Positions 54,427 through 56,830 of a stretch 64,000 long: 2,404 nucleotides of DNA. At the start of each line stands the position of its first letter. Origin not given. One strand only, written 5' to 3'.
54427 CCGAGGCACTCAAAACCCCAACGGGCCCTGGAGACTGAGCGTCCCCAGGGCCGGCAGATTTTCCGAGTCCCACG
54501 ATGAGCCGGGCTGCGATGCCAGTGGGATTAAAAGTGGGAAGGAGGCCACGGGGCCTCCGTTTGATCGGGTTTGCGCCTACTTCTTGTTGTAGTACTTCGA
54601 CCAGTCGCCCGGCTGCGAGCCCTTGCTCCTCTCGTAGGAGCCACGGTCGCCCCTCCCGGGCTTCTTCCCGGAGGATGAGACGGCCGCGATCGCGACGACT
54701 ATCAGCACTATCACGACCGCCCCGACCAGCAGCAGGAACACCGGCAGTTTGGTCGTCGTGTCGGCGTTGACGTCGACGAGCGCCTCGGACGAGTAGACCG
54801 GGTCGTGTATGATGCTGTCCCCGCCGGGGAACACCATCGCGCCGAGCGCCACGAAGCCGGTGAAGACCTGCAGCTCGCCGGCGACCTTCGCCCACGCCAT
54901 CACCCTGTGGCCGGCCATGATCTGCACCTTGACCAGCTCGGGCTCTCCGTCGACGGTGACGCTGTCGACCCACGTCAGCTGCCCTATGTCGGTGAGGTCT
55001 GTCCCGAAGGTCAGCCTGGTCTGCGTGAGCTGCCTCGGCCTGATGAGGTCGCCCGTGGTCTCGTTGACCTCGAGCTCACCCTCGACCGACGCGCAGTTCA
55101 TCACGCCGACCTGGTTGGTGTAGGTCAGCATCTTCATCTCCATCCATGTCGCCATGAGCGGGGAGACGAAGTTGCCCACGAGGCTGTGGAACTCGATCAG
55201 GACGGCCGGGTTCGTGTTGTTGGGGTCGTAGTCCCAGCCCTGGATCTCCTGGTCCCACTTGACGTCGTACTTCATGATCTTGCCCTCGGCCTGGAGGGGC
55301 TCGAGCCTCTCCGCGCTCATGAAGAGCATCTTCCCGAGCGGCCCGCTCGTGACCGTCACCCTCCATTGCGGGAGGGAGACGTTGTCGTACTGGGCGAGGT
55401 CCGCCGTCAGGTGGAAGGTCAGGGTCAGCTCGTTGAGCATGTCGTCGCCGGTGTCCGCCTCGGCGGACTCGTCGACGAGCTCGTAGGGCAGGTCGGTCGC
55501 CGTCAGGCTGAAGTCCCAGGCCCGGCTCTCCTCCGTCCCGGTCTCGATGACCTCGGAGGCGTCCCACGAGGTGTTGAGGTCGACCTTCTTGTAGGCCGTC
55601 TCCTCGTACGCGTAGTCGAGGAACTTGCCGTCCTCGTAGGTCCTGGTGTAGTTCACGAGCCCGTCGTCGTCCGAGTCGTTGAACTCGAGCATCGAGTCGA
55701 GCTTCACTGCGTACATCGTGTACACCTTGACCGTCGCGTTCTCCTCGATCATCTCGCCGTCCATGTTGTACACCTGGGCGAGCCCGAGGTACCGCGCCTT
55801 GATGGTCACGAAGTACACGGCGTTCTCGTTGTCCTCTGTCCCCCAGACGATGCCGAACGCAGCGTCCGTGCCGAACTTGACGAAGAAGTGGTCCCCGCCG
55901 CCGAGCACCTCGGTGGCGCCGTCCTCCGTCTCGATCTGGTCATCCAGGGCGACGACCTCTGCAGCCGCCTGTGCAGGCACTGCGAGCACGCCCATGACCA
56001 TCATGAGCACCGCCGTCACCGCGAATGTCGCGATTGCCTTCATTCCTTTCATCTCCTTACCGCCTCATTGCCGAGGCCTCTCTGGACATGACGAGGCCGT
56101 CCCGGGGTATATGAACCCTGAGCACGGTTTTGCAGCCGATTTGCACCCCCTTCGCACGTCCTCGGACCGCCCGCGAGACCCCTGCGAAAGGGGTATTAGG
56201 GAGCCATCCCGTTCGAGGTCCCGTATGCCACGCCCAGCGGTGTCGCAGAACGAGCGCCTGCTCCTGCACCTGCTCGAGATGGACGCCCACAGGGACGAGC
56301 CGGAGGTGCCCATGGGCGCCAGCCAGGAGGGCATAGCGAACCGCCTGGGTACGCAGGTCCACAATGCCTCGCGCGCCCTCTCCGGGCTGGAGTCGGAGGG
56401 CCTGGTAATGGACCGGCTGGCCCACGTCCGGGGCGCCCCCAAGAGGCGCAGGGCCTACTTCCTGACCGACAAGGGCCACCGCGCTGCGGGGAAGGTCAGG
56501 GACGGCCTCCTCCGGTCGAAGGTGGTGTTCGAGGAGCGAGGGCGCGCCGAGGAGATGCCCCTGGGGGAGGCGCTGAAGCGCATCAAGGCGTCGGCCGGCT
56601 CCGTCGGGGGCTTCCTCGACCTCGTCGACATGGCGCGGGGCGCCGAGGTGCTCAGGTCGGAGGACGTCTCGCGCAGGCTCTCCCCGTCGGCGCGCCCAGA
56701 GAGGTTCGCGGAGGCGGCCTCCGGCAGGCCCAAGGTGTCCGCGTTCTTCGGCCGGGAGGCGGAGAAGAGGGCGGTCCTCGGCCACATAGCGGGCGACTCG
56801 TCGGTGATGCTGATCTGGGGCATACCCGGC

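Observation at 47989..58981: Cell-surface glycoprotein cluster adjacent to a 918-aa wHTH-STAND NTPase-TPR protein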

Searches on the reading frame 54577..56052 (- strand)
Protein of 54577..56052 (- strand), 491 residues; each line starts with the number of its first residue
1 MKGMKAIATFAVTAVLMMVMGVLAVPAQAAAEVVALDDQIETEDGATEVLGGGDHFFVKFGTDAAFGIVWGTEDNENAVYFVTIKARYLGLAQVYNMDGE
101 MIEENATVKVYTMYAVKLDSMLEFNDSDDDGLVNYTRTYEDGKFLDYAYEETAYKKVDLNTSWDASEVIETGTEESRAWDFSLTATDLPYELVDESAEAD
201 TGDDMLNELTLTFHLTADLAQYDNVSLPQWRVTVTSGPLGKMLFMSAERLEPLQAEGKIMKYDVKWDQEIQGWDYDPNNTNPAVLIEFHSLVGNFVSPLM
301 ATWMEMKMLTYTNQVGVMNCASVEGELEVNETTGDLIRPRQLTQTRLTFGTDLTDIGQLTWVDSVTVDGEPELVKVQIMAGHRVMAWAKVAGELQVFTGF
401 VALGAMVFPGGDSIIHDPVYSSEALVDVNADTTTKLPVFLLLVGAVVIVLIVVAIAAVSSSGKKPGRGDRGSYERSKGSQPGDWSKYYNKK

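Call 5: search_protein_families(library=pfam, proteins=[window:54577-56052:-], max_evalue=0.01)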
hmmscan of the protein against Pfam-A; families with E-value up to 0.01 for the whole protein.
window:54577-56052:- (491 aa): 0 families

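Call 6: search_protein_families(library=padloc, proteins=[window:54577-56052:-], max_evalue=0.01)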
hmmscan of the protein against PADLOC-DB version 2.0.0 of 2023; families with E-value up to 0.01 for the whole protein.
window:54577-56052:- (491 aa): 0 families

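Call 7: search_protein_families(library=ncbifam, proteins=[window:54577-56052:-], max_evalue=0.01)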
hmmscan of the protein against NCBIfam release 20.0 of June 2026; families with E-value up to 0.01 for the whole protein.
window:54577-56052:- (491 aa): 0 families

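Call 15: find_homologous_proteins(query=window:54577-56052:-)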
Query window:54577-56052:- (491 aa): 204 proteins with E <= 0.001 among 8000 candidates; the best 120 are listed.
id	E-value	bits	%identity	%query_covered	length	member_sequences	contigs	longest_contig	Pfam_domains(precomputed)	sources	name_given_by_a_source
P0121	0.0e+0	1092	100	99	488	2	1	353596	-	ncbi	ncbi:MAG: hypothetical protein AB1793_05980 [Candidatus Thermoplasmatota archaeon]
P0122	0.0e+0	1042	94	100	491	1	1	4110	-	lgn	-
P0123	1.7e-287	972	87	100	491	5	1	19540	-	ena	-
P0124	1.3e-265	900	80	100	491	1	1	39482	-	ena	-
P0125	3.7e-262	888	78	100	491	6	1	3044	-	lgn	-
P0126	2.4e-260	882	79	100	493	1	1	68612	-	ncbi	-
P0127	3.5e-259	878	77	100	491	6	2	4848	-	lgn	-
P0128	2.4e-257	872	77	100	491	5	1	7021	-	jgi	jgi:hypothetical protein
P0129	1.5e-254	863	76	100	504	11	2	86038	-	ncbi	-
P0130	4.1e-253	858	77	100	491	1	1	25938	-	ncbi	-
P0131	2.7e-236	803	70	99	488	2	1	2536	-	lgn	-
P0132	1.4e-227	774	76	87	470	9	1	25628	-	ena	-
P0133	2.8e-220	750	66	100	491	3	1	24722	-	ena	-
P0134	2.1e-218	744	66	98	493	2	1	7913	-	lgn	-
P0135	3.8e-216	737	70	89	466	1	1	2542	-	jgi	-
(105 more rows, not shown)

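Call 32: predict_structure(alignment_id=A3)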
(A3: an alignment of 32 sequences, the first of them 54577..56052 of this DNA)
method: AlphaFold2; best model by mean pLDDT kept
length: 491 residues; sequences in the alignment: 32
mean_pLDDT: 77.6   pTM: 0.76
mean pLDDT of the five models: 77.6, 76.8, 74.8, 74.5, 63.1
residues with pLDDT >= 90: 194; 70-90: 190; 50-70: 11; < 50: 96
segments of 3 or more residues with pLDDT < 50: 1-36, 432-491
pLDDT, mean of each block of 10 residues (from residue 1): 38 36 27 48 88 90 87 96 89 90 86 94 92 85 81 92 96 80 96 82 90 90 80 85 89 81 91 90 94 84 83 89 92 90 93 87 89 93 85 82 94 87 79 36 42 38 30 29 40 31
secondary structure, 60 per line:
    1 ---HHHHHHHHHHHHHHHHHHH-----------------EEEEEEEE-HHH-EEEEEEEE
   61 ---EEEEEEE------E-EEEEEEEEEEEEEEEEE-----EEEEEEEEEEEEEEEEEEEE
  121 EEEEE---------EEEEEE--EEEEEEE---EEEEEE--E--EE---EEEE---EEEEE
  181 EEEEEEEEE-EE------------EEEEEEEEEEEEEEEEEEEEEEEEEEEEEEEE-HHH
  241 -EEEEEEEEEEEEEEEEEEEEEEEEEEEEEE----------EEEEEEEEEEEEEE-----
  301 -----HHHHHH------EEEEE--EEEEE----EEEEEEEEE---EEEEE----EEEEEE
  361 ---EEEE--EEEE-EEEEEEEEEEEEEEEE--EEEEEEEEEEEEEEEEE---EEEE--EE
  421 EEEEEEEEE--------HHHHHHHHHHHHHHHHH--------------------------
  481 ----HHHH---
elements in order: H4-22 E40-47 E53-60 E64-70 E79-95 E101-125 E135-140 E143-149 E153-158 E169-172 E176-189 E205-236 E242-271 E282-295 H306-311 E318-322 E325-329 E334-342 E346-350 E355-360 E364-367 E370-373 E375-390 E393-409 E413-416 E419-429 H438-454 H485-488

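Call 76: search_protein_representatives(alignment_id=A3)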
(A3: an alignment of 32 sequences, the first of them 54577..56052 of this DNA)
Query: 32 sequences, 489 profile positions. Proteins with E-value up to 0.001 (for the whole library): 288; up to 1e-10: 229; up to 1e-30: 144. The best 150 are listed.
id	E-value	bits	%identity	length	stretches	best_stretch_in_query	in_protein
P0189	1.1e-219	746.5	-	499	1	3-489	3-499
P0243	1.8e-173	594.0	-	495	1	9-489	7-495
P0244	5.4e-171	585.8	-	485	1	7-489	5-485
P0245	5.9e-154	529.6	-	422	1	78-489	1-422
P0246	2.8e-140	484.6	-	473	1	10-488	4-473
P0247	1.0e-139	482.7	-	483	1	17-489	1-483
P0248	1.3e-136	472.4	-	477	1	9-458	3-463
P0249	2.5e-134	464.9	-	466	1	5-458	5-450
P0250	2.9e-134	464.7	-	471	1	10-488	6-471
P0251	3.3e-133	461.2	-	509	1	7-489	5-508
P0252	2.1e-132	458.5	-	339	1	154-488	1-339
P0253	7.3e-129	446.9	-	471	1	9-464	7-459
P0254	4.7e-128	444.2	-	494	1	11-489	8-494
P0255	3.2e-124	431.6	-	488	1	11-488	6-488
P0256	4.0e-124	431.3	-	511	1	5-488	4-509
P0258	2.5e-120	418.7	-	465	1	4-461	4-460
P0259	7.6e-119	413.8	-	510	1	6-488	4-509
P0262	9.9e-113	393.7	-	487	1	11-463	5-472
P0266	1.5e-103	363.4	-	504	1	6-488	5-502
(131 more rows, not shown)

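Call 77: find_encoding_contigs(protein=P0249, flank=5000, max_places=2)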
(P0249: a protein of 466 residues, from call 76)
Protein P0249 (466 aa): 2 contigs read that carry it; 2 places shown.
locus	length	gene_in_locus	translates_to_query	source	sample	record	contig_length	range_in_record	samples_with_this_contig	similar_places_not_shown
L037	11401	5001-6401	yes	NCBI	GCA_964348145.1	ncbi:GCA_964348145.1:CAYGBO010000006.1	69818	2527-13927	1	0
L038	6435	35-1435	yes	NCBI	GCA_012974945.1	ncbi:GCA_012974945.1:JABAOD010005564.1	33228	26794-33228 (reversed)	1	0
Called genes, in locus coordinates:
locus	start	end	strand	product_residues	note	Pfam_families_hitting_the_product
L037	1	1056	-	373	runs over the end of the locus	PF02690:Na_Pi_cotrans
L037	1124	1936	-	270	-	PF01925:TauE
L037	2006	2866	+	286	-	PF22025:ThiI_fer, PF02926:THUMP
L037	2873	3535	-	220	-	PF00827:Ribosomal_L15e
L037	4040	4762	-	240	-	PF01555:N6_N4_Mtase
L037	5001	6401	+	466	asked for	-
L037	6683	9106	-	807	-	PF03104:DNA_pol_B_exo1, PF10108:DNA_pol_B_exo2, PF00136:DNA_pol_B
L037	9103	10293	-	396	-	PF01926:MMR_HSR1, PF02421:FeoB_N (weak), PF08438:YGR210-like_G4, PF02824:TGS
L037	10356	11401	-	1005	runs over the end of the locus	PF00633:HHH (faint), PF14520:HHH_5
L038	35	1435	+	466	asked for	-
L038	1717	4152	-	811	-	-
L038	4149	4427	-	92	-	PF06071:YchF-GTPase_C (faint), PF02824:TGS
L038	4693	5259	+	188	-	-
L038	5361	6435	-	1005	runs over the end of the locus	PF00633:HHH (faint), PF14520:HHH_5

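Call 79: find_encoding_contigs(protein=P0259, flank=4500, max_places=1)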
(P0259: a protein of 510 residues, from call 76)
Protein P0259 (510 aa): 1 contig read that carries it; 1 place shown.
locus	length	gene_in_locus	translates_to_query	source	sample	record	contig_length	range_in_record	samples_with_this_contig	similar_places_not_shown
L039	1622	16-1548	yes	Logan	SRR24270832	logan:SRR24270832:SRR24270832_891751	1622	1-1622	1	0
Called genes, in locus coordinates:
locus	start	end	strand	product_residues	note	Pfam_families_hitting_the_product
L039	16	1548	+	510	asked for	-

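Call 80: find_encoding_contigs(protein=P0266, flank=4500, max_places=1)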
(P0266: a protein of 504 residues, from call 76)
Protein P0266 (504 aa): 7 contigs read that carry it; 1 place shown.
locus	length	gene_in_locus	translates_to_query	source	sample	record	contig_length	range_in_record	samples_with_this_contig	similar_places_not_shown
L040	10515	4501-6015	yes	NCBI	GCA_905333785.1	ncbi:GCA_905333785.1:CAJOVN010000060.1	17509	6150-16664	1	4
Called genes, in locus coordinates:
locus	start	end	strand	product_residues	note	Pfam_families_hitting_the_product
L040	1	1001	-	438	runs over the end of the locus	PF02308:MgtC, PF13194:DUF4010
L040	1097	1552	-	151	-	PF01161:PBP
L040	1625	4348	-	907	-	PF01637:ATPase_2, PF13191:AAA_16, PF13401:AAA_22, PF20703:nSTAND1 (weak), PF13428:TPR_14 (faint), PF07719:TPR_2 (faint), PF13424:TPR_12, PF13424:TPR_12, +12 more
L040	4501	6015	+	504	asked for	-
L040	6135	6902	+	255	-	PF00497:SBP_bac_3, PF10613:Lig_chan-Glu_bd, PF12974:Phosphonate-bd (weak)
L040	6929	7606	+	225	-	PF00528:BPD_transp_1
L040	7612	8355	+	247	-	PF02463:SMC_N (weak), PF00005:ABC_tran, PF13304:AAA_21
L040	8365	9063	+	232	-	PF00528:BPD_transp_1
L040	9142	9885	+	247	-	PF02353:CMAS, PF03848:TehB, PF01209:Ubie_methyltran, PF13489:Methyltransf_23, PF05175:MTS, PF13649:Methyltransf_25, PF13847:Methyltransf_31, PF08241:Methyltransf_11, +4 more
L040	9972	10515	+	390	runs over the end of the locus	PF00072:Response_reg, PF00989:PAS (faint), PF08448:PAS_4, PF13188:PAS_8 (weak), PF13426:PAS_9, PF08447:PAS_3 (faint), PF08448:PAS_4, PF13426:PAS_9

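Call 81: find_encoding_contigs(protein=P0253, flank=4500, max_places=1)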
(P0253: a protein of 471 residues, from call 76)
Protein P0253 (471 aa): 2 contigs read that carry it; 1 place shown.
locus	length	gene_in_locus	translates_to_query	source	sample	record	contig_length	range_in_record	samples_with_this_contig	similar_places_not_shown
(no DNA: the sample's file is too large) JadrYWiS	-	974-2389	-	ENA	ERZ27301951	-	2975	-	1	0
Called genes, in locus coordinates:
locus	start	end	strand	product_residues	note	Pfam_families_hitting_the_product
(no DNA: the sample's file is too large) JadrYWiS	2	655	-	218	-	?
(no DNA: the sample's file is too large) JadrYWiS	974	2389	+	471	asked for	-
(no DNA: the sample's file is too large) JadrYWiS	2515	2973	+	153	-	?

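Call 82: find_encoding_contigs(protein=P0258, flank=4500, max_places=1)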
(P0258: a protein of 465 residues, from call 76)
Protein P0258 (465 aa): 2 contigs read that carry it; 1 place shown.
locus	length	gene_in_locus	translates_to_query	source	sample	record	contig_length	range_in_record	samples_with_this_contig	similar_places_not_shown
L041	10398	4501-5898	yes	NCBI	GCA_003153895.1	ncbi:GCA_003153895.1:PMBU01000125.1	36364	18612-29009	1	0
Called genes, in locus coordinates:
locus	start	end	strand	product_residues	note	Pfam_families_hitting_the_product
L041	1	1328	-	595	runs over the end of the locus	PF13306:LRR_5, PF25833:Fn3_SaeA_3rd (faint), PF00041:fn3 (weak)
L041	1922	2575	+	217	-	PF00881:Nitroreductase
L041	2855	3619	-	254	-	PF00106:adh_short, PF13561:adh_short_C2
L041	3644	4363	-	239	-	PF00881:Nitroreductase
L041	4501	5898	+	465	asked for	-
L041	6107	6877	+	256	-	PF00891:Methyltransf_2 (weak), PF01209:Ubie_methyltran (weak), PF13489:Methyltransf_23, PF05175:MTS, PF13847:Methyltransf_31, PF08241:Methyltransf_11, PF08242:Methyltransf_12, PF13649:Methyltransf_25, +3 more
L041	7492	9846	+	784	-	PF00989:PAS (faint), PF08448:PAS_4, PF13185:GAF_2, PF01590:GAF, PF13492:GAF_3, PF08448:PAS_4, PF00512:HisKA, PF02518:HATPase_c, +4 more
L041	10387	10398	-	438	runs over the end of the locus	PF07690:MFS_1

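Call 83: find_encoding_contigs(protein=P0262, flank=4500, max_places=2)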
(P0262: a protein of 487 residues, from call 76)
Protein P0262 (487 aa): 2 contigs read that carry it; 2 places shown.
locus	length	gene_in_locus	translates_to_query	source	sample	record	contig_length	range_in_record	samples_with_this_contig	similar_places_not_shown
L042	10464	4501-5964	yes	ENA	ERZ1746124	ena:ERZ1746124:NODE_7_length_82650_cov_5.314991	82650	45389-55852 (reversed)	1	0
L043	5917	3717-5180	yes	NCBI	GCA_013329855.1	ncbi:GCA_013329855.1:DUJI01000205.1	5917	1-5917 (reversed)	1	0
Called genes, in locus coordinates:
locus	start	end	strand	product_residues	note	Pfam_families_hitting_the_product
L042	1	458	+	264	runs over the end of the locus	PF02511:Thy1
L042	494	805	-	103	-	PF03992:ABM (weak)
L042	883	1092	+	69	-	-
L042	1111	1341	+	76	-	-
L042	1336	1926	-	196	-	PF13428:TPR_14 (weak), PF13432:TPR_16 (faint), PF14559:TPR_19 (faint)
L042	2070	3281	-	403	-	PF01135:PCMT (weak), PF13432:TPR_16 (faint), PF07719:TPR_2 (faint), PF13181:TPR_8 (faint), PF13424:TPR_12 (faint), PF13428:TPR_14 (faint), PF00515:TPR_1 (weak), PF14559:TPR_19 (weak), +4 more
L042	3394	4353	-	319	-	PF00248:Aldo_ket_red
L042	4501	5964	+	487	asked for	-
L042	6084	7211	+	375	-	PF00266:Aminotran_5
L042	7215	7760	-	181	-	-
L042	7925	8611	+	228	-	-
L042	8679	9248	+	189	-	PF13302:Acetyltransf_3, PF13420:Acetyltransf_4 (weak), PF00583:Acetyltransf_1, PF13523:Acetyltransf_8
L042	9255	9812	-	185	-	PF01625:PMSR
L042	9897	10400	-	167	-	PF00583:Acetyltransf_1, PF13673:Acetyltransf_10, PF13508:Acetyltransf_7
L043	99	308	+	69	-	-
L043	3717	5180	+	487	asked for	-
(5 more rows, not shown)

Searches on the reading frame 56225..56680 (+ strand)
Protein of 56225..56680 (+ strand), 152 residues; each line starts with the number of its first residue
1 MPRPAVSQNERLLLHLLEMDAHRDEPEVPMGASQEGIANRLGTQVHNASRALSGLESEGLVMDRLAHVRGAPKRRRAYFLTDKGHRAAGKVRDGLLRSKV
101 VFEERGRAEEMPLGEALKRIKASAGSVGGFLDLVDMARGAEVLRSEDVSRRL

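Call 48: search_solved_structures(query=window:56225-56680:+, max_evalue=10, show_alignments=2)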
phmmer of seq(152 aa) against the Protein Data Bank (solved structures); distinct sequences matched with E-value up to 10: 4.
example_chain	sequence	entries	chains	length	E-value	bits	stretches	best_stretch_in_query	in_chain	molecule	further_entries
4mnu_A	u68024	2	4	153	0.12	15.8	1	31-123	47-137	SlyA-like transcription regulator | MarR family transcriptional regulator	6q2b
2fbh_A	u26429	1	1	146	0.12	15.7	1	14-83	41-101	transcriptional regulator PA3341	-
8jxk_A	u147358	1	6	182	0.19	15.1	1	51-91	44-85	Conserved protein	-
7lo5_A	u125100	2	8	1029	0.45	13.9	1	35-134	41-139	Site-specific DNA-methyltransferase (adenine-specific)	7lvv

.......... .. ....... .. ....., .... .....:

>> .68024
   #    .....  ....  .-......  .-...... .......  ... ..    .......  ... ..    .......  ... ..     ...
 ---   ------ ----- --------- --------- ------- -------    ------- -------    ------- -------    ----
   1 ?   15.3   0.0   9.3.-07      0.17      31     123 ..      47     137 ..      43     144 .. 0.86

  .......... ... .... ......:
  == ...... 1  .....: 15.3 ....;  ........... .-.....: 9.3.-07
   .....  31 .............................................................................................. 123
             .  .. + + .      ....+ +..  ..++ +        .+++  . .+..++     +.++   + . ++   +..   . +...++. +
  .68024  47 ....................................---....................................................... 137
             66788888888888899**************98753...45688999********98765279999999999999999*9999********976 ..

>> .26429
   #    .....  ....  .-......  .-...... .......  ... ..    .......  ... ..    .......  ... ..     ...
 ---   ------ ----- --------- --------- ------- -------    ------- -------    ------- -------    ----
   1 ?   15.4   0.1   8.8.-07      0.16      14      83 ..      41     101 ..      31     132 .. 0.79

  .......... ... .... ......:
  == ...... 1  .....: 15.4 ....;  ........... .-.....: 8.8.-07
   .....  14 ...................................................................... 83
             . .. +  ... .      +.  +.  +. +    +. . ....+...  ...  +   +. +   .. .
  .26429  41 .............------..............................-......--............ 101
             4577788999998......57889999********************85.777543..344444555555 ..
